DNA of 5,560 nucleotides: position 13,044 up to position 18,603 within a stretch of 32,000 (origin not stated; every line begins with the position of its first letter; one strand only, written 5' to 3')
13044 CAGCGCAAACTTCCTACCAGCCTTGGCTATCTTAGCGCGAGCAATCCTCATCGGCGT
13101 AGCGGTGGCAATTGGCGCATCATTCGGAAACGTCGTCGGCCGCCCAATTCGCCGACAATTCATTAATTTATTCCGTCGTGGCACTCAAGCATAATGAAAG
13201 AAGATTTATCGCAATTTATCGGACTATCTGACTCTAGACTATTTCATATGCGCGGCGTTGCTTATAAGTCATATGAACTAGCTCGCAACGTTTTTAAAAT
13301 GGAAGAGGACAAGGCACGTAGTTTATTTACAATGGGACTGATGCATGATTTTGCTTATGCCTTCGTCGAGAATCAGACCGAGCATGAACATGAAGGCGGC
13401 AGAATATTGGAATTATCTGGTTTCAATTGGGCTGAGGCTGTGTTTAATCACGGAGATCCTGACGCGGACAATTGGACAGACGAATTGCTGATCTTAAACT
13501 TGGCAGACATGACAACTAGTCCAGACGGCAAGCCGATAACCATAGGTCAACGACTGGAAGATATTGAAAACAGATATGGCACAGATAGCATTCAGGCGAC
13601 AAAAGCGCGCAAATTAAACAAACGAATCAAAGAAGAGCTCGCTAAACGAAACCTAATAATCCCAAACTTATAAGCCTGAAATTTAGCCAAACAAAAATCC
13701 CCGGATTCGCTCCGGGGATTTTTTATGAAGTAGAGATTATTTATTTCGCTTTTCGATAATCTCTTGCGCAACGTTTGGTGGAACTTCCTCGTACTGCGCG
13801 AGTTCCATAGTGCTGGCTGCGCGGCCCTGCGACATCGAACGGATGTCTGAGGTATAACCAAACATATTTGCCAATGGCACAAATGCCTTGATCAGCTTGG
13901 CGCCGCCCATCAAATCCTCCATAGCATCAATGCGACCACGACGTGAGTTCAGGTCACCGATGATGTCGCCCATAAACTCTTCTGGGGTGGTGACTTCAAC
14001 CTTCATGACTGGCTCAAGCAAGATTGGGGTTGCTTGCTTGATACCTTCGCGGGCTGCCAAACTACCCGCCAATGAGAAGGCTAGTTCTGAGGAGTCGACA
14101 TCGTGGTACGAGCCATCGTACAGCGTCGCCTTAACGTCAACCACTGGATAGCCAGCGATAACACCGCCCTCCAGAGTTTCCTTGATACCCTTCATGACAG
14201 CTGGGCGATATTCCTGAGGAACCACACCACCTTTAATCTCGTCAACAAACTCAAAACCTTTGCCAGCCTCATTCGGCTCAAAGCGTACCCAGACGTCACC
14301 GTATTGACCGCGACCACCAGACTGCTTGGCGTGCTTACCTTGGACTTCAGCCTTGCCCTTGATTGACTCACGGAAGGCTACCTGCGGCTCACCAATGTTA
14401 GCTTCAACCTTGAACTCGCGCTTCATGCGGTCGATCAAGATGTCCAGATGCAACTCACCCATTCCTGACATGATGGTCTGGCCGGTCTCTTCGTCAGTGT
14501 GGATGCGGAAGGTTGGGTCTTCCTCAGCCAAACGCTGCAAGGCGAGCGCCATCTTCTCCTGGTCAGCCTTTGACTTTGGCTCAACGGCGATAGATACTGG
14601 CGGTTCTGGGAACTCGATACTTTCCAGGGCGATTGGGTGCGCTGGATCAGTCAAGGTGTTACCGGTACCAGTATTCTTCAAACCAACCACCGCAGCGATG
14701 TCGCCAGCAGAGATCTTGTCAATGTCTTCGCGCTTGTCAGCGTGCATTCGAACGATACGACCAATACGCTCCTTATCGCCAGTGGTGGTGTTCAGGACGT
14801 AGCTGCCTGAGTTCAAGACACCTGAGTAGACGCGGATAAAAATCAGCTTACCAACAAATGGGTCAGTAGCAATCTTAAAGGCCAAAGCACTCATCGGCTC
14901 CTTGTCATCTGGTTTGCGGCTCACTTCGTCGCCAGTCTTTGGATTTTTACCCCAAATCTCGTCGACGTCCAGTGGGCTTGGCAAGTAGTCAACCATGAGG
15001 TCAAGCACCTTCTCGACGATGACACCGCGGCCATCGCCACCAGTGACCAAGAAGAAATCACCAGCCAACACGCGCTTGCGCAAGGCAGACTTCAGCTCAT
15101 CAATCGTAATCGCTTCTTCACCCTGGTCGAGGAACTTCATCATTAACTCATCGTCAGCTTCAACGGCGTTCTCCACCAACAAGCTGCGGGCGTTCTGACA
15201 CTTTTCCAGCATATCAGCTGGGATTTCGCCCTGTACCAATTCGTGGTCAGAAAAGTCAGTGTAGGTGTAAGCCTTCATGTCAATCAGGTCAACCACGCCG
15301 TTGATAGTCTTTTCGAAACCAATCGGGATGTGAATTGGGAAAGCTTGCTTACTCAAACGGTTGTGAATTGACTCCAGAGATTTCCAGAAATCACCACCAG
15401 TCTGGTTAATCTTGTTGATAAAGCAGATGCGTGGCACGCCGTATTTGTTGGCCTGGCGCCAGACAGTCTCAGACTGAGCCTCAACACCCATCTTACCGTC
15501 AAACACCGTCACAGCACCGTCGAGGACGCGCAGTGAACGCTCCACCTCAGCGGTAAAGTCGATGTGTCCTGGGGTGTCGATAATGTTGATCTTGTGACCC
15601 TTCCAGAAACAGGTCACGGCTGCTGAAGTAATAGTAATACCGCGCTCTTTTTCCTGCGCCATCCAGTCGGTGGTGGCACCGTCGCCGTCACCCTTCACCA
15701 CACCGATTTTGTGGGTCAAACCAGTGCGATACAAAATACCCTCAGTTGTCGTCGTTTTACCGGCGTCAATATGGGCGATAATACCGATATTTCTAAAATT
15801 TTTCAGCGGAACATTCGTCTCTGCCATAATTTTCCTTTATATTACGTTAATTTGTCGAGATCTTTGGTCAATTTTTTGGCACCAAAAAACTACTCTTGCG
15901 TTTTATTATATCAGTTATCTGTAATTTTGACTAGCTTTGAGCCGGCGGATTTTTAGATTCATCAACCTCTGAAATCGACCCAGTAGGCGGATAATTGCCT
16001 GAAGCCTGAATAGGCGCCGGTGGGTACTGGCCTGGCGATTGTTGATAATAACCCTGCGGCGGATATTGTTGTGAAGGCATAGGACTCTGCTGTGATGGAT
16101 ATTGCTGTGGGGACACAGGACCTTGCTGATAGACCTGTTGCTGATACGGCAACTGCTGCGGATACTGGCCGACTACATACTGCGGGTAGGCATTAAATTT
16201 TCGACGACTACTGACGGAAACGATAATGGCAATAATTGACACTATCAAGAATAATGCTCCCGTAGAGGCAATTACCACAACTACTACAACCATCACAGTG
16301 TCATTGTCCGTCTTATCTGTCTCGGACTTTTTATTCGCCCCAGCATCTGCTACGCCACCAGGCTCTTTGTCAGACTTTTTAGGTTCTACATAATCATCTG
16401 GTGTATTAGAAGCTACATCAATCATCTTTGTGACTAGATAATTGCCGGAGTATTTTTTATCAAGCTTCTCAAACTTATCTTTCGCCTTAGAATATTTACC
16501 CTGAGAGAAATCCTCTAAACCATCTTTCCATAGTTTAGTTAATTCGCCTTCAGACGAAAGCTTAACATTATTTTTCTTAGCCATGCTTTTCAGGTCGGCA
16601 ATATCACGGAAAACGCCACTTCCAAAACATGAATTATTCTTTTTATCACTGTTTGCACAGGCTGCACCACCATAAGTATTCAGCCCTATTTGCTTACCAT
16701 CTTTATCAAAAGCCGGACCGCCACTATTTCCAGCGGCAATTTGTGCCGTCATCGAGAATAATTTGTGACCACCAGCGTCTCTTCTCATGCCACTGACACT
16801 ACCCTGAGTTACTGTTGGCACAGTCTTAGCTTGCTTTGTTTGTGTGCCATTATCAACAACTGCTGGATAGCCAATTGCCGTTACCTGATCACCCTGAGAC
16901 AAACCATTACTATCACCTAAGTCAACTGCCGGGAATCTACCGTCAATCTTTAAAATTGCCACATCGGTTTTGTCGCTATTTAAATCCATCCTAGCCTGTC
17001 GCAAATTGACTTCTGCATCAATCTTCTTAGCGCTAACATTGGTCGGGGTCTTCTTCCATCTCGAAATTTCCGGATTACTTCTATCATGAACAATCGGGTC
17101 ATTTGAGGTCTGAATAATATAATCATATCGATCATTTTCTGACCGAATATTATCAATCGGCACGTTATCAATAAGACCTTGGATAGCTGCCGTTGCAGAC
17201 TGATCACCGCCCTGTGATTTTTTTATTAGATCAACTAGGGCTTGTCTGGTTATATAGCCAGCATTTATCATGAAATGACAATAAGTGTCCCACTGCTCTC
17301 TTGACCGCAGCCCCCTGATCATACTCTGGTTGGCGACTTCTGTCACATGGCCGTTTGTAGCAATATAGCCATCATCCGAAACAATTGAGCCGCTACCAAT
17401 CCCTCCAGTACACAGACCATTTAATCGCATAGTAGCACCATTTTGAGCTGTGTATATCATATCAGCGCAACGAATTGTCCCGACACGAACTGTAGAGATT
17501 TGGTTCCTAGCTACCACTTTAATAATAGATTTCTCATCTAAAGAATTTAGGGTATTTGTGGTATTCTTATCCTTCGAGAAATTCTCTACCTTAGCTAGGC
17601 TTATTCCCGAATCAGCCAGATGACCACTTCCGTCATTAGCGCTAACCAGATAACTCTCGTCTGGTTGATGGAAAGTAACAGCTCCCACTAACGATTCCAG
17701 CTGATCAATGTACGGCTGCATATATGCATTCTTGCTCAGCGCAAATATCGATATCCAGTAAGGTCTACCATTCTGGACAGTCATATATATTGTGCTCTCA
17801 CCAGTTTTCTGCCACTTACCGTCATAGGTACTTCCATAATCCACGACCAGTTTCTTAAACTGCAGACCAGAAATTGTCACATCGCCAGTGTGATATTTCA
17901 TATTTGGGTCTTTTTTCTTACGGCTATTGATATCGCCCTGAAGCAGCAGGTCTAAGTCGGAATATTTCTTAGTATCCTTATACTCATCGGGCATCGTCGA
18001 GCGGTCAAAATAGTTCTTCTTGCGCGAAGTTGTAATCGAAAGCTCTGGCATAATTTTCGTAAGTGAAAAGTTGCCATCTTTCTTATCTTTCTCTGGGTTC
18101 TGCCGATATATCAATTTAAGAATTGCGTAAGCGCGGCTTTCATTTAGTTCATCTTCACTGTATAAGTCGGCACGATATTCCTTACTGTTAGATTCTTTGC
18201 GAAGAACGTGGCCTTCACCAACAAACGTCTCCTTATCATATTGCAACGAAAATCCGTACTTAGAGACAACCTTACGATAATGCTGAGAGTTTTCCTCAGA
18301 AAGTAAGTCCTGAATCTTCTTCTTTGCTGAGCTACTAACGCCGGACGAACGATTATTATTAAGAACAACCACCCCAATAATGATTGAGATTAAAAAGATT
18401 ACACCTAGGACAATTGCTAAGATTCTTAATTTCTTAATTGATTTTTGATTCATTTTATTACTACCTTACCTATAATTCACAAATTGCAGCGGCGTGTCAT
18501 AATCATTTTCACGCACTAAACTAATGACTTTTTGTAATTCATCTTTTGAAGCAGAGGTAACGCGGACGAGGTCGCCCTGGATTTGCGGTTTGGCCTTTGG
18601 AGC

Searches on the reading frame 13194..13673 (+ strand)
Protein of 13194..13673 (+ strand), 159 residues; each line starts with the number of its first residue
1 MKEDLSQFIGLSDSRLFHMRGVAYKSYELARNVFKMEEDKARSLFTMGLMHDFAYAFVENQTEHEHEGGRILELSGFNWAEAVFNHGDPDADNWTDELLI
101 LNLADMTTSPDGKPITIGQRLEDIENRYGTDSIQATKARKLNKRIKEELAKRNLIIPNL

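Call 70: search_protein_families(library=pfam, proteins=[window:13194-13673:+], max_evalue=0.01)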
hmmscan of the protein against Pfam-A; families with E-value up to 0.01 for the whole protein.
window:13194-13673:+ (159 aa): 1 family
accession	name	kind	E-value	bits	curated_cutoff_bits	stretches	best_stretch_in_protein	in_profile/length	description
PF01966.28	HD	-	2.1e-05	25.2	22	1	17-105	3-111/116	HD domain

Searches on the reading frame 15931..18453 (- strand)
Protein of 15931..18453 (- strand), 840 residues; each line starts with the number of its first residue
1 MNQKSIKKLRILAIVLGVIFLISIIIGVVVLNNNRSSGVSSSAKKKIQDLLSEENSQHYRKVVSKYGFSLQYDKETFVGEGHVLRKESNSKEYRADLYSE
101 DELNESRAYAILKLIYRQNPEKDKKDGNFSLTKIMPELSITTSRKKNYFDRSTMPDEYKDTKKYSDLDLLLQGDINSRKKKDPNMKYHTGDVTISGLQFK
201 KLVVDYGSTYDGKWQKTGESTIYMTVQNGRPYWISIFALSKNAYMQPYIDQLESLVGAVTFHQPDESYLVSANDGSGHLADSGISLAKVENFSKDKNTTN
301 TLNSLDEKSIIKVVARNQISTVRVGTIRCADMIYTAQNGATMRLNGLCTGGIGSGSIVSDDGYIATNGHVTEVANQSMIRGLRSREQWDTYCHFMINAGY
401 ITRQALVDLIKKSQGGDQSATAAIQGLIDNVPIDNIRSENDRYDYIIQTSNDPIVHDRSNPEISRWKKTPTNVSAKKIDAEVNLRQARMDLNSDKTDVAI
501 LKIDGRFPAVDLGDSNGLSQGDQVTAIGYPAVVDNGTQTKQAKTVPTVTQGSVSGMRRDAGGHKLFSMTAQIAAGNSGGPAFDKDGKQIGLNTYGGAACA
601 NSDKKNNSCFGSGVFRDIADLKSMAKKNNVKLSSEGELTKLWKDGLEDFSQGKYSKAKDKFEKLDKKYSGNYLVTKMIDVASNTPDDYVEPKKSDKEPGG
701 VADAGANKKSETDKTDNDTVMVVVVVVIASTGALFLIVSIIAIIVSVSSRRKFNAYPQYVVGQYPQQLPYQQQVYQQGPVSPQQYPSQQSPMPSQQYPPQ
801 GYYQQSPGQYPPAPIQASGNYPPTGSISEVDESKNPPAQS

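Call 70: search_protein_families(library=pfam, proteins=[window:15931-18453:-], max_evalue=0.01)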
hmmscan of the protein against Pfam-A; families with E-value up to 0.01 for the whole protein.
window:15931-18453:- (840 aa): 4 families
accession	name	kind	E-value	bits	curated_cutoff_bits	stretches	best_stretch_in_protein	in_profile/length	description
PF13365.12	Trypsin_2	-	4.9e-20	73.2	27.6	1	492-591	47-144/144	Trypsin-like peptidase domain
PF00089.32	Trypsin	-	2.3e-10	41.1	20.6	1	490-603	79-205/220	Trypsin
PF13273.12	DUF4064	-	0.00074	20.1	32.1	0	6-38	5-37/102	Protein of unknown function (DUF4064)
PF10459.15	Peptidase_S46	-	0.0049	16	22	0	339-372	40-68/698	Peptidase S46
